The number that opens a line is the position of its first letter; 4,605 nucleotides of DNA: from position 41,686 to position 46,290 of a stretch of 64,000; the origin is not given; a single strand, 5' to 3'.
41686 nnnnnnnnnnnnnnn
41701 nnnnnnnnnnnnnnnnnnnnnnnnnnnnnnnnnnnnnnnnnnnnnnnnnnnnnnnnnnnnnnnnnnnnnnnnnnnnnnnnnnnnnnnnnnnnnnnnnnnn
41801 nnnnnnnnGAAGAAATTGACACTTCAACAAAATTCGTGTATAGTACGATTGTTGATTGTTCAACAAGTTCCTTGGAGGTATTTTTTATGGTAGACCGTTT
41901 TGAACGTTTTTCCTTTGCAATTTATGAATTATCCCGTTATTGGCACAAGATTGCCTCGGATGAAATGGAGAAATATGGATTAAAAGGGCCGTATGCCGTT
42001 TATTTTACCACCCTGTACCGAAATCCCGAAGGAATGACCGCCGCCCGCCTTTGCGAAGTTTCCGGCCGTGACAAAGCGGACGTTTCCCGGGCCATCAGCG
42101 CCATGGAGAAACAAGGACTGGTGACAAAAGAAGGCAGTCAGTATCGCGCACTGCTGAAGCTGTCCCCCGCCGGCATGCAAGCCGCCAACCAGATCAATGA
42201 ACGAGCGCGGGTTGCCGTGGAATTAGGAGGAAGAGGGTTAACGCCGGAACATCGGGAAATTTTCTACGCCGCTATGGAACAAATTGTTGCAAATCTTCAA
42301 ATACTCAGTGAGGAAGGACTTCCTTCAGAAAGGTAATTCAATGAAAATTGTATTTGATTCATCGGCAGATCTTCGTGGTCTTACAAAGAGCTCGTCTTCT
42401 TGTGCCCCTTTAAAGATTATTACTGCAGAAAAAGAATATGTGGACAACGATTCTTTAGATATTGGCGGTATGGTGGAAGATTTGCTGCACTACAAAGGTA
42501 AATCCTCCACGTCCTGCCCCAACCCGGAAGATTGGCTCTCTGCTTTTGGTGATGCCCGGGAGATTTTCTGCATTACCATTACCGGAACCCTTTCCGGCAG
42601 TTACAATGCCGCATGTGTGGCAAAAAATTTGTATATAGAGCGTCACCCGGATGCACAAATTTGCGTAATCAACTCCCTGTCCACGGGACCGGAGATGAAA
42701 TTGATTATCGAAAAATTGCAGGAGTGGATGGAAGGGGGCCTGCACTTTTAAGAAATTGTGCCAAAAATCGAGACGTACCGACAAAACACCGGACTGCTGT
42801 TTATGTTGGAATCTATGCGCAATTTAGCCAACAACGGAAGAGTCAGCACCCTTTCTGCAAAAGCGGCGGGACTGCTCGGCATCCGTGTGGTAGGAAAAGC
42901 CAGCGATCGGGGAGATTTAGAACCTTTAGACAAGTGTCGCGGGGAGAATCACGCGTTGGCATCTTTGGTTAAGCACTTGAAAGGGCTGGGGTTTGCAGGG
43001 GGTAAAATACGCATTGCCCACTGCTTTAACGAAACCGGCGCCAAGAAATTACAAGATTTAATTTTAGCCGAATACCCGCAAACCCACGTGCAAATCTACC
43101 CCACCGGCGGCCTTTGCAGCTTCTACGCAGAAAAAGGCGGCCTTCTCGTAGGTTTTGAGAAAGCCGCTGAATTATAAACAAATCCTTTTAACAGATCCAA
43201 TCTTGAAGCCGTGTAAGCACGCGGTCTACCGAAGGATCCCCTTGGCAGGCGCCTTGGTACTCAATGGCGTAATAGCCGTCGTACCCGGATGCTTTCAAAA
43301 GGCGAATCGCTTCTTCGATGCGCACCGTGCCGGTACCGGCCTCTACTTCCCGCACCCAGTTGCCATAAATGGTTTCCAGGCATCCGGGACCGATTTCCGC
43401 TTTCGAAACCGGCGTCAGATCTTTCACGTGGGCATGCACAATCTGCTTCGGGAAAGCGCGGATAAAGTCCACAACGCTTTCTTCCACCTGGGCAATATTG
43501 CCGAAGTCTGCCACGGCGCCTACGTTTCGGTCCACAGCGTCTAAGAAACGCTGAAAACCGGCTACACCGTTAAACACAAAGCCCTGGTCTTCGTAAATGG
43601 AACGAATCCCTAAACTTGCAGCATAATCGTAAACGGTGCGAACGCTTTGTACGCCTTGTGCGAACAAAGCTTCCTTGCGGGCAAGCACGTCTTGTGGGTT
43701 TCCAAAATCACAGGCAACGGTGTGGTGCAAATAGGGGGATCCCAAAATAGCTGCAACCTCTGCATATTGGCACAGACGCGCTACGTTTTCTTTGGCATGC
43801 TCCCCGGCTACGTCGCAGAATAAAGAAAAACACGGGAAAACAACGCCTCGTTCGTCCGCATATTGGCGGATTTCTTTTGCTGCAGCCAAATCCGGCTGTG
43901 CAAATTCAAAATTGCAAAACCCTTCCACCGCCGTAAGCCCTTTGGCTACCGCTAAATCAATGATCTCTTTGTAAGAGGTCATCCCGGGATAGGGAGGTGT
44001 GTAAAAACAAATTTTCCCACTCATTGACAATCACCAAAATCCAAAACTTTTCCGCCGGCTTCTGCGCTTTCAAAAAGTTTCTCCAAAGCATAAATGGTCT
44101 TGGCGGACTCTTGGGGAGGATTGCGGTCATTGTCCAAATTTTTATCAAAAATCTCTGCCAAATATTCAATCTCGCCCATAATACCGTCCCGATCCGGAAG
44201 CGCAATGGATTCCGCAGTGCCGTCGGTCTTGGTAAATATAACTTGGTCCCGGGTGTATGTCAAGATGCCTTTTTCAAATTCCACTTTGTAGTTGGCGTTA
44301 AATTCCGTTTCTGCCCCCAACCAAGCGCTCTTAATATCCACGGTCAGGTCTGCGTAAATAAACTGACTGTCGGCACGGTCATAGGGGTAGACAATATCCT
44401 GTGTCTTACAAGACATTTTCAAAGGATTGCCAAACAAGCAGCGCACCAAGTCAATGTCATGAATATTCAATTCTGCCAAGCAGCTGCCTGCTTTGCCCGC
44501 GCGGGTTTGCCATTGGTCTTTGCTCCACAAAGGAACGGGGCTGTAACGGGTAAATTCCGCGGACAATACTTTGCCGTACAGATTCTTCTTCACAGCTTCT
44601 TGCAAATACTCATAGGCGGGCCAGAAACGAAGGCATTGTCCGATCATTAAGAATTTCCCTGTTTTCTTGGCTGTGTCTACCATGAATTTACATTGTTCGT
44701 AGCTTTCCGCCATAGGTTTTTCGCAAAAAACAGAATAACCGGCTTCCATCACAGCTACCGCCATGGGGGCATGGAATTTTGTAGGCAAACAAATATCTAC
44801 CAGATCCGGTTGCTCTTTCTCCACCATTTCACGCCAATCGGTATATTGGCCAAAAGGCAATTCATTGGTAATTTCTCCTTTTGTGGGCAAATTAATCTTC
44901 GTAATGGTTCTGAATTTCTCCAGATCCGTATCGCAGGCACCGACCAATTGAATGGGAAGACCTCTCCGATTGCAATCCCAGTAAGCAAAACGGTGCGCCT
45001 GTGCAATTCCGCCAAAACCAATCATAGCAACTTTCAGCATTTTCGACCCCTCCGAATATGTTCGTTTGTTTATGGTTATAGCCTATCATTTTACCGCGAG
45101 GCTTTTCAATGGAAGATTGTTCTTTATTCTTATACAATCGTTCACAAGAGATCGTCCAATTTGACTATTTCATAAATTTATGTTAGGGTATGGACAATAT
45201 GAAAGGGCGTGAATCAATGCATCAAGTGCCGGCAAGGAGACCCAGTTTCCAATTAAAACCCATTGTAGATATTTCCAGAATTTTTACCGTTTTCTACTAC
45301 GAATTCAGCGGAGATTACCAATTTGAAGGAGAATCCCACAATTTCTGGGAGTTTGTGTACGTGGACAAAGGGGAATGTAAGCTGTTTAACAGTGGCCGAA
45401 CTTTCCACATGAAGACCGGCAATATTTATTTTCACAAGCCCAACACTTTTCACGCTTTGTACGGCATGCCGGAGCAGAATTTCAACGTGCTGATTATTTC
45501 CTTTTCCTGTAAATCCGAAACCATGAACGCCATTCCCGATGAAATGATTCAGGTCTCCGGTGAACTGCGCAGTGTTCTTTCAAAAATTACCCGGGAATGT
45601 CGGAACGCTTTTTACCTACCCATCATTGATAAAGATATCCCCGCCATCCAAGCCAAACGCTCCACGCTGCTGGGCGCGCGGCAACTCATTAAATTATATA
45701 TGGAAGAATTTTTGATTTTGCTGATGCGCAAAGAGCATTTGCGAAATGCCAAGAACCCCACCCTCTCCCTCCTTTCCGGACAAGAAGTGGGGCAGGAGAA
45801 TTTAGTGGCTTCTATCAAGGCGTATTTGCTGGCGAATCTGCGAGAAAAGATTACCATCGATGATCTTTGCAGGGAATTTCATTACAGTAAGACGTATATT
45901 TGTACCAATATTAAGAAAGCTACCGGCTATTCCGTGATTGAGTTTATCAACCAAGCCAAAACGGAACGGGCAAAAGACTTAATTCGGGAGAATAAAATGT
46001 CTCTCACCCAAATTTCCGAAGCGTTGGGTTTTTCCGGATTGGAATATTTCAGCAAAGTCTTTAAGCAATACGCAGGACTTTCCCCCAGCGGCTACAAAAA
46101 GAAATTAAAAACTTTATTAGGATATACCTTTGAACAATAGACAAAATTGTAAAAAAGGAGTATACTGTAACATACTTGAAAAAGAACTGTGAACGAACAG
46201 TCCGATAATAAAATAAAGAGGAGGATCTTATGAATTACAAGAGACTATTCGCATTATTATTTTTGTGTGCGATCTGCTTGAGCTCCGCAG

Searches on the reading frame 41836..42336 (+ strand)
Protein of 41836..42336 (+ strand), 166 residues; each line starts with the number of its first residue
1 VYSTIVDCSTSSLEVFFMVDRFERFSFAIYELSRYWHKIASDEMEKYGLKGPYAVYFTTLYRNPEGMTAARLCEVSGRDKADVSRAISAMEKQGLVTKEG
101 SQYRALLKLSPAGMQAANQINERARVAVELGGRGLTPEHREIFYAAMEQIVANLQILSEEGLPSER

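Call 10: search_protein_families(library=pfam, proteins=[window:41836-42336:+])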
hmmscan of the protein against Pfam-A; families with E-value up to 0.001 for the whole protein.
window:41836-42336:+ (166 aa): 5 families
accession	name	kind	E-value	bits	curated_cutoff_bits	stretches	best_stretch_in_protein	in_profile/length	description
PF12802.13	MarR_2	-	1.5e-09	38.3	27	1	47-102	1-56/61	MarR family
PF01978.25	TrmB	-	1.1e-05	25.6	25.6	1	45-104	2-60/68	Sugar-specific transcriptional regulator TrmB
PF01047.28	MarR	-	6.6e-05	23.2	24.6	1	58-99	10-50/59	MarR family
PF13463.12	HTH_27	-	0.00016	22.3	22.2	1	60-112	12-67/68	Winged helix DNA-binding domain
PF09339.16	HTH_IclR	-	0.0006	20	22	0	62-99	14-51/52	IclR helix-turn-helix domain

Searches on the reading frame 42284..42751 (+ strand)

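Call 10: search_protein_families(library=pfam, proteins=[window:42284-42751:+])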
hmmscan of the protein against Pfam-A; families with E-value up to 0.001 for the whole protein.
window:42284-42751:+ (155 aa): 1 family
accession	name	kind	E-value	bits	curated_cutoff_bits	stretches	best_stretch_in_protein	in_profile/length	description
PF02645.21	DegV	-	1.9e-20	73.8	27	1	20-155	2-140/280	Uncharacterised protein, DegV family COG1307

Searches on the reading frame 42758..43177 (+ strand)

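Call 10: search_protein_families(library=pfam, proteins=[window:42758-43177:+])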
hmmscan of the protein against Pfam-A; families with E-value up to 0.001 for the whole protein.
window:42758-43177:+ (139 aa): 1 family
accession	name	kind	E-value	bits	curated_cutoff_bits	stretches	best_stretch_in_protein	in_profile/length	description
PF02645.21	DegV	-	1.7e-19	70.6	27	1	3-131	146-275/280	Uncharacterised protein, DegV family COG1307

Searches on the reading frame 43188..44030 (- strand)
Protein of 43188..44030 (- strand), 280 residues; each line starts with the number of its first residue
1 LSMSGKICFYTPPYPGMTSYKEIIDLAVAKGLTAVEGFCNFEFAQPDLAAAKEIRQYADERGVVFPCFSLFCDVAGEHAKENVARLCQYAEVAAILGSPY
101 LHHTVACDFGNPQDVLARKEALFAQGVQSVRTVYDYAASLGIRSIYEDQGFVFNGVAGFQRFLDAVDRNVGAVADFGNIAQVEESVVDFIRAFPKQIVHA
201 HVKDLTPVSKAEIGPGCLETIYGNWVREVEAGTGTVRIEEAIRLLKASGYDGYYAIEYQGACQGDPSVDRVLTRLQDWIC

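Call 10: search_protein_families(library=pfam, proteins=[window:43188-44030:-])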
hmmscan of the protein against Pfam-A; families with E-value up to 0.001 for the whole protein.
window:43188-44030:- (280 aa): 1 family
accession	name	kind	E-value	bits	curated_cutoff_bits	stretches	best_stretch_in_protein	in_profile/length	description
PF01261.30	AP_endonuc_2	-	2.7e-23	83.4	31.1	1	25-262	2-233/249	Xylose isomerase-like TIM barrel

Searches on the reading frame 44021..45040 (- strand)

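Call 11: search_protein_families(library=pfam, proteins=[window:44021-45040:-])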
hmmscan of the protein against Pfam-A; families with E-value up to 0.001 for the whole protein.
window:44021-45040:- (339 aa): 3 families
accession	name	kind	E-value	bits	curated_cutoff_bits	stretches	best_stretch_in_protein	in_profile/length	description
PF01408.29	GFO_IDH_MocA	-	2.7e-25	89.8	24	1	2-134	1-119/120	Oxidoreductase family, NAD-binding Rossmann fold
PF22725.1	GFO_IDH_MocA_C3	-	6.4e-10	39.5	27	1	143-258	1-121/124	GFO/IDH/MocA C-terminal domain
PF02894.22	GFO_IDH_MocA_C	-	0.00023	21.4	22.9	1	148-213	2-68/218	Oxidoreductase family, C-terminal alpha/beta domain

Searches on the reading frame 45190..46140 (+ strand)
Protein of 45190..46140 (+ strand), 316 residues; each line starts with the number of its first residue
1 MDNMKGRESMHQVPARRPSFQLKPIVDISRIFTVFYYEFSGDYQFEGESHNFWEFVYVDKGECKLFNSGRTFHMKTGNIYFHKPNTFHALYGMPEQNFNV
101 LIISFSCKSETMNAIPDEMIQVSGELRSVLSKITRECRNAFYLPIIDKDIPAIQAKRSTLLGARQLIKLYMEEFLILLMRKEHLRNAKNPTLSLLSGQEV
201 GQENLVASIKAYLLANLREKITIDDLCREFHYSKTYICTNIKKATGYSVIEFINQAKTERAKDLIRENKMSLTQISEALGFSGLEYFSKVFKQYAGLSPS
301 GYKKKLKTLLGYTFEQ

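Call 11: search_protein_families(library=pfam, proteins=[window:45190-46140:+])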
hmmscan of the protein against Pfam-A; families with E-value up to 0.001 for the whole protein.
window:45190-46140:+ (316 aa): 4 families
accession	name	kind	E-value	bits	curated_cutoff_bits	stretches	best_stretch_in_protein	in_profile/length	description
PF12833.13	HTH_18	-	5.6e-18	65.5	33.6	1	226-304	1-79/80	Helix-turn-helix domain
PF00165.29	HTH_AraC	-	1.3e-14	54.3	26.6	2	269-300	8-38/42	Bacterial regulatory helix-turn-helix proteins, AraC family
PF02311.25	AraC_binding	-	6.5e-07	29.6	21.1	1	42-107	13-78/135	AraC-like ligand binding domain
PF07883.17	Cupin_2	-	0.00029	20.9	27.2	1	44-91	10-57/70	Cupin domain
